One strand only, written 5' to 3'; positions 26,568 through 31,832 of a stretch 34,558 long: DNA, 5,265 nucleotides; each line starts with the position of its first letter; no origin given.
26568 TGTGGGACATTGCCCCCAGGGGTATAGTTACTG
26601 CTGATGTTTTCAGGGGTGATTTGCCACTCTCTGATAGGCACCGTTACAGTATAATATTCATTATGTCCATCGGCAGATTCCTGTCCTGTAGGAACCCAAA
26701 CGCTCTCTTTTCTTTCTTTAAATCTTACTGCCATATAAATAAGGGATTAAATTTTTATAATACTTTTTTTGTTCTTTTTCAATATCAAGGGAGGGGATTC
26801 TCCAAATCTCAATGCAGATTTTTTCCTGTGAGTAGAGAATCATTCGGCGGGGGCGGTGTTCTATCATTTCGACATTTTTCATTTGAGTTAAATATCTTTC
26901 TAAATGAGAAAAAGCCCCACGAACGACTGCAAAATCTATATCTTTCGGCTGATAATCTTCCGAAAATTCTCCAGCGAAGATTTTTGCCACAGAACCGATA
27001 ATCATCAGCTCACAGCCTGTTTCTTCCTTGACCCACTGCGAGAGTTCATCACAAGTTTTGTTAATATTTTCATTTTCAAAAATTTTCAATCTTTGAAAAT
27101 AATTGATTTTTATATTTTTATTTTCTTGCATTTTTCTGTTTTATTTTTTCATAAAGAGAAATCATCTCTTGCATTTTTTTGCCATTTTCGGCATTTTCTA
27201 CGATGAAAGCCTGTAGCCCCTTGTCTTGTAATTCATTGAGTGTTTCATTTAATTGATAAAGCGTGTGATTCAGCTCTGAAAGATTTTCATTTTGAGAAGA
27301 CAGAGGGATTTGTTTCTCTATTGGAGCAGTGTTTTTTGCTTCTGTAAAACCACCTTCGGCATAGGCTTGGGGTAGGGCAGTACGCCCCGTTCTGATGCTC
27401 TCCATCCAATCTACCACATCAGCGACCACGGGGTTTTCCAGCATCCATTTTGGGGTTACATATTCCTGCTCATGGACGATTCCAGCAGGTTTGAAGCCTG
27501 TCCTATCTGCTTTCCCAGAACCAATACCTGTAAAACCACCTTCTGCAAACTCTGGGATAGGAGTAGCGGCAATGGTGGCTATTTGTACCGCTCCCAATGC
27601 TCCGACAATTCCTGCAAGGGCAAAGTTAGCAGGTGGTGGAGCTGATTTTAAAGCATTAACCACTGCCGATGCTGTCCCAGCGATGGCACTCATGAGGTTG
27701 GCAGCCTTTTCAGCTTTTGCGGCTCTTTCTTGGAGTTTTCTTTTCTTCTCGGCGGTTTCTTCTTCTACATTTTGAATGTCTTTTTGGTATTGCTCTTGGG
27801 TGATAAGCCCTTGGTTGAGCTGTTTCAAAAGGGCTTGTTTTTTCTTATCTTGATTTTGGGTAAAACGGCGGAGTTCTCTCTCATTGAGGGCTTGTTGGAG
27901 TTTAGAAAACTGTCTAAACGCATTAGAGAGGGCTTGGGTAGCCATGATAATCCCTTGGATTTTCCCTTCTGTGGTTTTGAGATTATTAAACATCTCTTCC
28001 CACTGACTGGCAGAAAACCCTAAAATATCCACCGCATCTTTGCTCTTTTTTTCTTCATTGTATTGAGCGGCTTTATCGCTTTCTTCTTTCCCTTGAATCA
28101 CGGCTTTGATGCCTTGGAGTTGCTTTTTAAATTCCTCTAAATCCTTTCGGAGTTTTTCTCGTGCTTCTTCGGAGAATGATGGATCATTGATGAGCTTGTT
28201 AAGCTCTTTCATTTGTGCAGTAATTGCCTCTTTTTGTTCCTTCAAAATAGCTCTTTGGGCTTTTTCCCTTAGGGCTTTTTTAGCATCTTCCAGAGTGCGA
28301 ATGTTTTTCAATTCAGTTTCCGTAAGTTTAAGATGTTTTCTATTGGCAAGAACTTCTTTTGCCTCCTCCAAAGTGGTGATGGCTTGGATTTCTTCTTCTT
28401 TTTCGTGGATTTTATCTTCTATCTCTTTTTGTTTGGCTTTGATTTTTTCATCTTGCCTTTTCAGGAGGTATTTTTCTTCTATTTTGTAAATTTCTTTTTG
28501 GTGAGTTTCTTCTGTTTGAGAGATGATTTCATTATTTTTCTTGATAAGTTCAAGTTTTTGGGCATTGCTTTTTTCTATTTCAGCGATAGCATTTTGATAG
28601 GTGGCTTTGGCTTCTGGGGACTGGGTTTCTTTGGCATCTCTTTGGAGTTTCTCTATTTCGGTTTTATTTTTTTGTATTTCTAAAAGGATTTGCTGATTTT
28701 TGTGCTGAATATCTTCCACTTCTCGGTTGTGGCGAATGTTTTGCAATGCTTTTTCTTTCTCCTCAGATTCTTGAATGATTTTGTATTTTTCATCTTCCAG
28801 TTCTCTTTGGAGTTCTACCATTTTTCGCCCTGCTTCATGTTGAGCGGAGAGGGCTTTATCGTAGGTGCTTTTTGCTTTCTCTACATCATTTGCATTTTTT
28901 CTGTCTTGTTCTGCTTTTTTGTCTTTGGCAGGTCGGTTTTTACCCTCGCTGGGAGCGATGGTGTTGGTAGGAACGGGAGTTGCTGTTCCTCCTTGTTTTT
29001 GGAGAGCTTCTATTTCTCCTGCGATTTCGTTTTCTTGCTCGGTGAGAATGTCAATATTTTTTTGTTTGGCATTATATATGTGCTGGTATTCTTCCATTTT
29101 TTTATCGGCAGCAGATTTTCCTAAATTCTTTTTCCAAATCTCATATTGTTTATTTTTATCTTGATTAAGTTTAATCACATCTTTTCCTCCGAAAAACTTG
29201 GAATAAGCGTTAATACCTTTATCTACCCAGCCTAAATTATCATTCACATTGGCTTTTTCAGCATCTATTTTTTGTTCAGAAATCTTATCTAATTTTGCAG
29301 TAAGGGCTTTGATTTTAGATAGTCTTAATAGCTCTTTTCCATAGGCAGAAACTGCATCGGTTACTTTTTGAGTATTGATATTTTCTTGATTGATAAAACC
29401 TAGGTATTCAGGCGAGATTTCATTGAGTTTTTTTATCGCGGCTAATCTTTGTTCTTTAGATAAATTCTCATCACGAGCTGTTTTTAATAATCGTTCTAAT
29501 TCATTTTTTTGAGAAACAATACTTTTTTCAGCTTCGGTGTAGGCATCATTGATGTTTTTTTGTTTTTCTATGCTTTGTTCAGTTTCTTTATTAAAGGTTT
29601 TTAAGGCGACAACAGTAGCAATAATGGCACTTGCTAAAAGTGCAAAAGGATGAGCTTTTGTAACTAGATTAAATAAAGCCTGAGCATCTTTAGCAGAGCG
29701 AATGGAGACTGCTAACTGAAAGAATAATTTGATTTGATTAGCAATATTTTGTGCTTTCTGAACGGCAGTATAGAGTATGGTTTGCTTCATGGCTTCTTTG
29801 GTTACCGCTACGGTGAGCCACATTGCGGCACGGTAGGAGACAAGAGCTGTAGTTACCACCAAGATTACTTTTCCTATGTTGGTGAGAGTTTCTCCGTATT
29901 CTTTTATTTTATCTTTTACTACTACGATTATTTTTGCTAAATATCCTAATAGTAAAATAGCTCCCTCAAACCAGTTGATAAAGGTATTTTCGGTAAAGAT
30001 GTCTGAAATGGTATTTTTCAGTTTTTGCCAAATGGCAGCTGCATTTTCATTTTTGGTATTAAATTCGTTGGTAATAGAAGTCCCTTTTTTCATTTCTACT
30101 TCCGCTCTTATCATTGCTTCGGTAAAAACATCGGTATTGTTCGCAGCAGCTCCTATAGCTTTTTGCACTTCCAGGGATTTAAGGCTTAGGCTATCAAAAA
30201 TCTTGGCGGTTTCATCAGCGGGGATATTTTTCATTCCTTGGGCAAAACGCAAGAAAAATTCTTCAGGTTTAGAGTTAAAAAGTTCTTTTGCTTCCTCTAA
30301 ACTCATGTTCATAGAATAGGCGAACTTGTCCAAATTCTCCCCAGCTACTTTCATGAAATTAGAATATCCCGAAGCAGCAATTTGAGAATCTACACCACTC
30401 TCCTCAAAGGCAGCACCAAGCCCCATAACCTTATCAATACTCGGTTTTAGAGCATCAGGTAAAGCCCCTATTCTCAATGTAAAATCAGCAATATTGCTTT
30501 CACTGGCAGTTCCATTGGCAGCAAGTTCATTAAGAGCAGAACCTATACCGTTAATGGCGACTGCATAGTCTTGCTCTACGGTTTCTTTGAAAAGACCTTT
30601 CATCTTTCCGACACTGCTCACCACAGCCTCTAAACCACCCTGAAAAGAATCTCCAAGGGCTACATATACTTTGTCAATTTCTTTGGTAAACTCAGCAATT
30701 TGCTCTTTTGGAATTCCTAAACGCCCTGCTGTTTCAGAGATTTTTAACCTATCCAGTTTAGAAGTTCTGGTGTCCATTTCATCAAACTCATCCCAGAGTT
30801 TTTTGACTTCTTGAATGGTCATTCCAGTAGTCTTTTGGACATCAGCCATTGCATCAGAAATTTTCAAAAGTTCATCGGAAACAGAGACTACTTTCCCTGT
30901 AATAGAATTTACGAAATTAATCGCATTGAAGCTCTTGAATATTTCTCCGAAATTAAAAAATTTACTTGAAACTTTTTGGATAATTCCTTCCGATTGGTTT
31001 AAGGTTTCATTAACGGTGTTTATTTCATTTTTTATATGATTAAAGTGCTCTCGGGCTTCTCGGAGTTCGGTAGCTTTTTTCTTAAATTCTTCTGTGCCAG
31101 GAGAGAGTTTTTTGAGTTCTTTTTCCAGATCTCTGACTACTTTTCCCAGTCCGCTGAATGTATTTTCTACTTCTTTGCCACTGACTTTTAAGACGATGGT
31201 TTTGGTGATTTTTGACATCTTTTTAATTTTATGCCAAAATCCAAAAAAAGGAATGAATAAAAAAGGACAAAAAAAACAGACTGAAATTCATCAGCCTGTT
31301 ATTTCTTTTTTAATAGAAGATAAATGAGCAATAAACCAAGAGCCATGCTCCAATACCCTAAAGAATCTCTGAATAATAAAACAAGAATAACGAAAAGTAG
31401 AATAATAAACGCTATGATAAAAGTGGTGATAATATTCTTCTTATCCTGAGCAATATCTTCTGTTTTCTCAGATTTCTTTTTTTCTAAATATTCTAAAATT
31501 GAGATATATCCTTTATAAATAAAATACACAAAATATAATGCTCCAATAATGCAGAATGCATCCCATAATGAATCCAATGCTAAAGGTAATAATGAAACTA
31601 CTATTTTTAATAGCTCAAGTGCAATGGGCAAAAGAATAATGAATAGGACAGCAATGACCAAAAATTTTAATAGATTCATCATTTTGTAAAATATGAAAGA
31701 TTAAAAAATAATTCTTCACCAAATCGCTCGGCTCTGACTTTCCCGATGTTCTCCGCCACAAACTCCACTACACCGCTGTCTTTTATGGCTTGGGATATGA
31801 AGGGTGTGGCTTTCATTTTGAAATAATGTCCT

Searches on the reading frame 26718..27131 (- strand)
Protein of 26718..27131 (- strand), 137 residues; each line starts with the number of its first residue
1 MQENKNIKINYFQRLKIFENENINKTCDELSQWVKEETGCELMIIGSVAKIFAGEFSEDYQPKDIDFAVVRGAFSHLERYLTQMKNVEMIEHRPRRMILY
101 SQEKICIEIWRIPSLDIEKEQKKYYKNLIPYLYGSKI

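Call 8: search_protein_families(library=phrogs, max_evalue=0.01, proteins=[window:26718-27131:-])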
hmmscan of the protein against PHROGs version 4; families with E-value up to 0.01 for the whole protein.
window:26718-27131:- (137 aa): 0 families

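Call 9: search_protein_families(library=ncbifam, max_evalue=0.01, proteins=[window:26718-27131:-])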
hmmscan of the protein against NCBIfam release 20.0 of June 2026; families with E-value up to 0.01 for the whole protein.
window:26718-27131:- (137 aa): 0 families

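Call 85: search_protein_families(library=padloc, max_evalue=0.1, proteins=[window:26718-27131:-])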
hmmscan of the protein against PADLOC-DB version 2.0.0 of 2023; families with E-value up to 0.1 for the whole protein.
window:26718-27131:- (137 aa): 1 family
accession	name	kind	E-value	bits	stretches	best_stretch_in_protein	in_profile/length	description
PDLC01059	C3a67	-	0.026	11.8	1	24-105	111-188/382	AAA-Csx3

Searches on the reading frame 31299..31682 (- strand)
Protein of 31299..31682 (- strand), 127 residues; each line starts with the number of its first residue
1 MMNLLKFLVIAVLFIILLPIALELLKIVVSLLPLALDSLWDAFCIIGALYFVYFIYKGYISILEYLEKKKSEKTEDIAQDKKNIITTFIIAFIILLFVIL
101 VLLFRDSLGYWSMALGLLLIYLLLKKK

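Call 7: search_protein_families(library=pfam, max_evalue=0.01, proteins=[window:31299-31682:-])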
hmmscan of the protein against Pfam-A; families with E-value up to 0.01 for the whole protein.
window:31299-31682:- (127 aa): 1 family
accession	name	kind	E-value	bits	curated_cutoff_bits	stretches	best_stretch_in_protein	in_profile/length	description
PF01529.25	DHHC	-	0.0055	17.2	28.7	1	43-104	54-115/133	DHHC palmitoyltransferase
